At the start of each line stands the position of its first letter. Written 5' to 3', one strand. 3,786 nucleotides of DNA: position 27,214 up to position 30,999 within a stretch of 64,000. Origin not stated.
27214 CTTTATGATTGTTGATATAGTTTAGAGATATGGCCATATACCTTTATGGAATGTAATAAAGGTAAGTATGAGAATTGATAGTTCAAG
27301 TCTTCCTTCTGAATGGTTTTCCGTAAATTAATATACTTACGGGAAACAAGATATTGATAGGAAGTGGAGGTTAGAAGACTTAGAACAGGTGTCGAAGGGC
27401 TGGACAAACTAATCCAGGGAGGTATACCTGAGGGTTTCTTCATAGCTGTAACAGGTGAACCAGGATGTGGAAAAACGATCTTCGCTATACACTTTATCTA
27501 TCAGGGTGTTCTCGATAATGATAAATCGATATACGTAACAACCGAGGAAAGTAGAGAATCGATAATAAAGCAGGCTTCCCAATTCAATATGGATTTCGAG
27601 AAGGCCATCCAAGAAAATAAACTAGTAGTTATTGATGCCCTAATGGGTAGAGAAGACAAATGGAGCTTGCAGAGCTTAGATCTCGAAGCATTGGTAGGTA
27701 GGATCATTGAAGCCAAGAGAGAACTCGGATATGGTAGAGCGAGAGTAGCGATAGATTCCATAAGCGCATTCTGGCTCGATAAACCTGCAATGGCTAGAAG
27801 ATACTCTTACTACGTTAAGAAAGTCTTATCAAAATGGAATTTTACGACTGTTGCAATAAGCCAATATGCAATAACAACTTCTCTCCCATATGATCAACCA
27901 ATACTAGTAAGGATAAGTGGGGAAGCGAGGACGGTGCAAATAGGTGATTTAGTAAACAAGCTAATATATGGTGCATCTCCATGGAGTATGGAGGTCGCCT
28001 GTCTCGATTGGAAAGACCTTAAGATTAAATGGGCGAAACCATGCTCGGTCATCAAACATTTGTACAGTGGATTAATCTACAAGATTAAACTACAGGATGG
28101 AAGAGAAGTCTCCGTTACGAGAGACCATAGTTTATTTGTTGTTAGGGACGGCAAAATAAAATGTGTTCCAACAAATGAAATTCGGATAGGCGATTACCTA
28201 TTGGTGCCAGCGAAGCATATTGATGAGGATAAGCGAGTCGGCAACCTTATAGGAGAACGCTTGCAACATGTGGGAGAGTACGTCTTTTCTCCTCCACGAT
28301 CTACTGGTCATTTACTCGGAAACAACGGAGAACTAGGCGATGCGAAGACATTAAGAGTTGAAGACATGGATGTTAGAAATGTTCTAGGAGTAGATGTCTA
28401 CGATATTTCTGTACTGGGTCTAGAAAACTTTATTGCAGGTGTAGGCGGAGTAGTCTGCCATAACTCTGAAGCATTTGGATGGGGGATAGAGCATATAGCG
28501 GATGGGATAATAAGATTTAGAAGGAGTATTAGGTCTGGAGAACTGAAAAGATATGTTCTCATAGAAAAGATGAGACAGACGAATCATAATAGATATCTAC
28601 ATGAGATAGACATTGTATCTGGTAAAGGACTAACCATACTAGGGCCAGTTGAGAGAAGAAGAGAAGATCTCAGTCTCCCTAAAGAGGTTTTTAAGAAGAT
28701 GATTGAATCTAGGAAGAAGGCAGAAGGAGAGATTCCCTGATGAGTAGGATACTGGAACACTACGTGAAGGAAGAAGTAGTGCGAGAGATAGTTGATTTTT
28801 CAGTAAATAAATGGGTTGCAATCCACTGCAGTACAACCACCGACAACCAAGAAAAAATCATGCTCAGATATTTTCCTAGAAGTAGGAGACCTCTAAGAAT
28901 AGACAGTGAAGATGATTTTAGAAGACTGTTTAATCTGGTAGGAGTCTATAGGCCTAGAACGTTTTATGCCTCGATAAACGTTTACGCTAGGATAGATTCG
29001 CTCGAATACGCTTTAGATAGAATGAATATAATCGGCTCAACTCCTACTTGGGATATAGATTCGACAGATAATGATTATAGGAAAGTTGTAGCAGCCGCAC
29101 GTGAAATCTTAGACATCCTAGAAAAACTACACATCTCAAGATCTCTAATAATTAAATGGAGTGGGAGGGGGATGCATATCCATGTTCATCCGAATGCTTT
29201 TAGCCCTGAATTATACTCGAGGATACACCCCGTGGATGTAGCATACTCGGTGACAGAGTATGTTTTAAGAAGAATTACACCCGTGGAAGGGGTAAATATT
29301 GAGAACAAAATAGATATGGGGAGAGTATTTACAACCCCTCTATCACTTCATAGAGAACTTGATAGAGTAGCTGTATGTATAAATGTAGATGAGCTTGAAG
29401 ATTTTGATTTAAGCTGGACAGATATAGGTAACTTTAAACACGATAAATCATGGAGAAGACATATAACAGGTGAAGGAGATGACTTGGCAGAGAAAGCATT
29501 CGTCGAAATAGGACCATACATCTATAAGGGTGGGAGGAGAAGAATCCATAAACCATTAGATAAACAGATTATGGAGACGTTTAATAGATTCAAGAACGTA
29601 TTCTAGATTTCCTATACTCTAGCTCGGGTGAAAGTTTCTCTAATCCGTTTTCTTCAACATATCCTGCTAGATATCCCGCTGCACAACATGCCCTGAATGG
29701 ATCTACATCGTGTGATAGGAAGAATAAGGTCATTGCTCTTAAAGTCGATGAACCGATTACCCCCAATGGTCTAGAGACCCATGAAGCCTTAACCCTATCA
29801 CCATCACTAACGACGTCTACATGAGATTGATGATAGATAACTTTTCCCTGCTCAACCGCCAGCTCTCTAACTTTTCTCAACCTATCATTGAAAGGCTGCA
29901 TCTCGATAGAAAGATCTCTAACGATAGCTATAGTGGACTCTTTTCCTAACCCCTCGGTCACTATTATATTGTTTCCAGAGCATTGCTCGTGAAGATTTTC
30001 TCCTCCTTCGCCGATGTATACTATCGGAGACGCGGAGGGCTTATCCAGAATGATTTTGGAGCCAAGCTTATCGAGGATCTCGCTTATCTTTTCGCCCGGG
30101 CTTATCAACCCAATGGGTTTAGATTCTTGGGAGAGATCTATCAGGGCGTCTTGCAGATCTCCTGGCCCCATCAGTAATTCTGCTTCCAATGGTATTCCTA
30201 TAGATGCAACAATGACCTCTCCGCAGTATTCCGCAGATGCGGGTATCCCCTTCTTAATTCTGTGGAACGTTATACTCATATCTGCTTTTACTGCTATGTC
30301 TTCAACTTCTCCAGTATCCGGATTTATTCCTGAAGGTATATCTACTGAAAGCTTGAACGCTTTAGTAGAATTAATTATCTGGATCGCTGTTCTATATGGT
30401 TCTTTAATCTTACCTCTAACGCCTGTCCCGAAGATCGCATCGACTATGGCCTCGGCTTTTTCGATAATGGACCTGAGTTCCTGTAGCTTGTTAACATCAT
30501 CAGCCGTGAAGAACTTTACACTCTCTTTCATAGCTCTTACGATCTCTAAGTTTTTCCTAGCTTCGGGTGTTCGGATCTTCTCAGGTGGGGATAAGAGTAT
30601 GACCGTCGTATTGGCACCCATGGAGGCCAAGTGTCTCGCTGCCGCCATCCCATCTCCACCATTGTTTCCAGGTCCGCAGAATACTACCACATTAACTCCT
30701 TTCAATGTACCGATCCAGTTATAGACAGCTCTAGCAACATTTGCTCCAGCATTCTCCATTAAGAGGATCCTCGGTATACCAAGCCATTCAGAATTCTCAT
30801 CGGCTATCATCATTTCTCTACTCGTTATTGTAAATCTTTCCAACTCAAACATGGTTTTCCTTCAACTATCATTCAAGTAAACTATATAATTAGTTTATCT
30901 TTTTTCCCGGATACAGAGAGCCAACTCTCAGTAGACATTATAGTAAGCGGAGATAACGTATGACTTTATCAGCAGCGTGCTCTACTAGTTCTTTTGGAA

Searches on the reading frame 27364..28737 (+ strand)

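Call 59: search_protein_families(library=pfam, proteins=[window:27364-28737:+], max_evalue=0.00001)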
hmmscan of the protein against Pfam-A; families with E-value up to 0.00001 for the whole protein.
window:27364-28737:+ (458 aa): 3 families
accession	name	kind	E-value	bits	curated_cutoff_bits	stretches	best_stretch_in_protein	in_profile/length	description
PF06745.19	ATPase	-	1.7e-53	181.8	26.6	2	7-168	2-164/231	KaiC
PF14890.11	Intein_splicing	-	2.8e-19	69.9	35.8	1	191-367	10-155/155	Intein splicing domain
PF13481.12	AAA_25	-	9.6e-06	25.8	27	0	5-47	14-56/195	AAA domain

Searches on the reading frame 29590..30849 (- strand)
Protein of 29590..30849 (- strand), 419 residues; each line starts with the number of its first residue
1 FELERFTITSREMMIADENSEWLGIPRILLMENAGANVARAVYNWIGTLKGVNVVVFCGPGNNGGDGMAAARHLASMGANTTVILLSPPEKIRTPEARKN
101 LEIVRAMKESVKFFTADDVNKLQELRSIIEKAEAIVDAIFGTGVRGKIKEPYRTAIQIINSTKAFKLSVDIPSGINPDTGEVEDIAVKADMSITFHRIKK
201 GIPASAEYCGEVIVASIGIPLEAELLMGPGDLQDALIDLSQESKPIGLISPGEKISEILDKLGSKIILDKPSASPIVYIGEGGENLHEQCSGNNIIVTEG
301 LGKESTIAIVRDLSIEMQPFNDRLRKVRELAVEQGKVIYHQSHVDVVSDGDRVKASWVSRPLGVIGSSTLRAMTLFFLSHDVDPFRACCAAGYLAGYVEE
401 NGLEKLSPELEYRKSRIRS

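Call 59: search_protein_families(library=pfam, proteins=[window:29590-30849:-], max_evalue=0.00001)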
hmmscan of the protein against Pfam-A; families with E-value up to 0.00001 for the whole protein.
window:29590-30849:- (419 aa): 1 family
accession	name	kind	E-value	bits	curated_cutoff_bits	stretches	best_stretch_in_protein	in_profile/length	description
PF03853.21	YjeF_N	-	3.4e-50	170.7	24.9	1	30-201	4-169/169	YjeF-related protein N-terminus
